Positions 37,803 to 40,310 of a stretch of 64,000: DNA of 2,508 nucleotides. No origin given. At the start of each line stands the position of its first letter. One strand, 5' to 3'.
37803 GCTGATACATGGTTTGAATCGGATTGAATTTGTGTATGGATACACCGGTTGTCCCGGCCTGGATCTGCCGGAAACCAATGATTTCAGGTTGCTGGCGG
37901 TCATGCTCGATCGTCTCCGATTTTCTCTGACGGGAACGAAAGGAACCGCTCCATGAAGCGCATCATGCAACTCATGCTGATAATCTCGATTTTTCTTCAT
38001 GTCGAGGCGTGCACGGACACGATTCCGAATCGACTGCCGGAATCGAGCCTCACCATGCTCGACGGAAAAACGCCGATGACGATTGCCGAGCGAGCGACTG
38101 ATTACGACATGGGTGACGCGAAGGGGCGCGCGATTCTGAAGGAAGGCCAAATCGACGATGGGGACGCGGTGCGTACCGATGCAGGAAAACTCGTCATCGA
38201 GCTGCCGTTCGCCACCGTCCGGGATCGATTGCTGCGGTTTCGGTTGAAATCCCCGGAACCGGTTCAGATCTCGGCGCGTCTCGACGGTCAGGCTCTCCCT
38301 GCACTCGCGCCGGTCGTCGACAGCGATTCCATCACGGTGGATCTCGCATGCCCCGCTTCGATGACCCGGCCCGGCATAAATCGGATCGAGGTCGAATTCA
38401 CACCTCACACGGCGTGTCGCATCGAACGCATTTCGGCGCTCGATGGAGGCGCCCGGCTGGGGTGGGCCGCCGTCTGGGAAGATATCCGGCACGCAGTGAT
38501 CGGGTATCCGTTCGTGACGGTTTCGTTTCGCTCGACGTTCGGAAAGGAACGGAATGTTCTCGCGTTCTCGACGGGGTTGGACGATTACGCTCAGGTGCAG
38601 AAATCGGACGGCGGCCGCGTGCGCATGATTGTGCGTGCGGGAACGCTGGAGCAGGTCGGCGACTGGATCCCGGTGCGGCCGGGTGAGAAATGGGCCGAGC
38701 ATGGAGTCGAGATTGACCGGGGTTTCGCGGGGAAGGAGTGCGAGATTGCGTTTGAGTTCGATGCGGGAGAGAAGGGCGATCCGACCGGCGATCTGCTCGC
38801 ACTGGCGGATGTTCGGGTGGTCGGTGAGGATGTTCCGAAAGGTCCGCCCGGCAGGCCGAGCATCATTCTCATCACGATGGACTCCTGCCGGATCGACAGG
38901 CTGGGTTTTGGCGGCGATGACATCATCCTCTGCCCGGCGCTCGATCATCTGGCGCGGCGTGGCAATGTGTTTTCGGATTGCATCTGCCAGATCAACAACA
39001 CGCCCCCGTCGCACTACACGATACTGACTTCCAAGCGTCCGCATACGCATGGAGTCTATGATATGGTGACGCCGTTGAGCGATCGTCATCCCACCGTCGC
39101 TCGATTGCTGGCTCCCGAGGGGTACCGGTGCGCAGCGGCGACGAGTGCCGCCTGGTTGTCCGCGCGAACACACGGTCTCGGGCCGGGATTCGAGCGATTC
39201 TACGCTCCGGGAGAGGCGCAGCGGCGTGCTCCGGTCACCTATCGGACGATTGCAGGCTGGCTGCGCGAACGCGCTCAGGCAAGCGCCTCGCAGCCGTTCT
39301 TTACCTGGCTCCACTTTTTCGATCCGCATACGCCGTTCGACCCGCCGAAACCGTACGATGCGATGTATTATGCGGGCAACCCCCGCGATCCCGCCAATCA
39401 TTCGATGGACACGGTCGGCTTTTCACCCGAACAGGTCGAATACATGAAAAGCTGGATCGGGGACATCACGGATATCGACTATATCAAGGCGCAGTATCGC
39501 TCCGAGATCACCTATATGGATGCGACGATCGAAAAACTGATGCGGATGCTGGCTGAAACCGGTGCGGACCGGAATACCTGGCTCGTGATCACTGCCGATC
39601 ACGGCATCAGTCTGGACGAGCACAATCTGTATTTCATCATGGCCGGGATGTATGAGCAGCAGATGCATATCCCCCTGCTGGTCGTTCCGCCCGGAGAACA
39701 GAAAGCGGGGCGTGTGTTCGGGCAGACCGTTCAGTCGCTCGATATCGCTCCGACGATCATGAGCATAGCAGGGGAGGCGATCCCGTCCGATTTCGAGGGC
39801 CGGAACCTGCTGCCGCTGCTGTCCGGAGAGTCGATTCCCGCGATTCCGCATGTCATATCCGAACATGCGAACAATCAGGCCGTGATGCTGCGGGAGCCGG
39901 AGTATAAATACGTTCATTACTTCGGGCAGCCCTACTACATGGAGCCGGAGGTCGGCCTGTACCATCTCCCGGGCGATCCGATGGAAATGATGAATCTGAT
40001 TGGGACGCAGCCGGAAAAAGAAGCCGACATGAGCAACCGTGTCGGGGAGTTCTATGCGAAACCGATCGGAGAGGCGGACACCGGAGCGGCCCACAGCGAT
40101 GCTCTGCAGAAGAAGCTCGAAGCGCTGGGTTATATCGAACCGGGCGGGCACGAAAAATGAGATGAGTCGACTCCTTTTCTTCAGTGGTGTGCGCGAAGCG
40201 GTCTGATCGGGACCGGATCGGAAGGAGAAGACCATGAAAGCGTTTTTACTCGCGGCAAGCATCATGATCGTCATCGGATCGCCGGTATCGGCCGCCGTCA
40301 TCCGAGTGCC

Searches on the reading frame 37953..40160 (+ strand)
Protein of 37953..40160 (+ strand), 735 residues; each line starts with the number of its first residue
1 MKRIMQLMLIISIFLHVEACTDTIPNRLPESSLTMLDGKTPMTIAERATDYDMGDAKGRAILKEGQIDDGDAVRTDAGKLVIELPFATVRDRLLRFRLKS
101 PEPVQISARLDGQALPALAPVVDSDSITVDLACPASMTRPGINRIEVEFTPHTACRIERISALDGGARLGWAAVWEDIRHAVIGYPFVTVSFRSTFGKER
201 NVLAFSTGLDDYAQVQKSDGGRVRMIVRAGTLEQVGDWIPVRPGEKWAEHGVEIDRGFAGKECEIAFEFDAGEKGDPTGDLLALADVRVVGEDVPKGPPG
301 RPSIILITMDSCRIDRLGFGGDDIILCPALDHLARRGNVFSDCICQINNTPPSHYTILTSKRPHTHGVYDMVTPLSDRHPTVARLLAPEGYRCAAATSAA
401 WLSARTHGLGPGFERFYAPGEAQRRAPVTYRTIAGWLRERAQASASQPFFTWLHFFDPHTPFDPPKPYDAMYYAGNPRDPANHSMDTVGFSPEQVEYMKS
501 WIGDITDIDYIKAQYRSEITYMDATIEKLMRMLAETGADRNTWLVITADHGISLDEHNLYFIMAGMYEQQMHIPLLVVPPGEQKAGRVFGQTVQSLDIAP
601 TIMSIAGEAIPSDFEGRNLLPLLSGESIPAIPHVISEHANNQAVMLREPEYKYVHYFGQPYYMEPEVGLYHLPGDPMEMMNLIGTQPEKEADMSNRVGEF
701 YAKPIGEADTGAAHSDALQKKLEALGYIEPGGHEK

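Call 8: search_protein_families(library=pfam, proteins=[window:37953-40160:+], max_evalue=0.001)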
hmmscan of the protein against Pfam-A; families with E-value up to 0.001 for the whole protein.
window:37953-40160:+ (735 aa): 3 families
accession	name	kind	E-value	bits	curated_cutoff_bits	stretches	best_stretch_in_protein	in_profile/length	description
PF00884.28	Sulfatase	-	1.7e-41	142.9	25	1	302-607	1-300/301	Sulfatase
PF16347.10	SGSH_C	-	2.4e-16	60.7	29.3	1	563-689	8-138/154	N-sulphoglucosamine sulphohydrolase, C-terminal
PF01663.27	Phosphodiest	-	8e-13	49.1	23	1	305-553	2-222/342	Type I phosphodiesterase / nucleotide pyrophosphatase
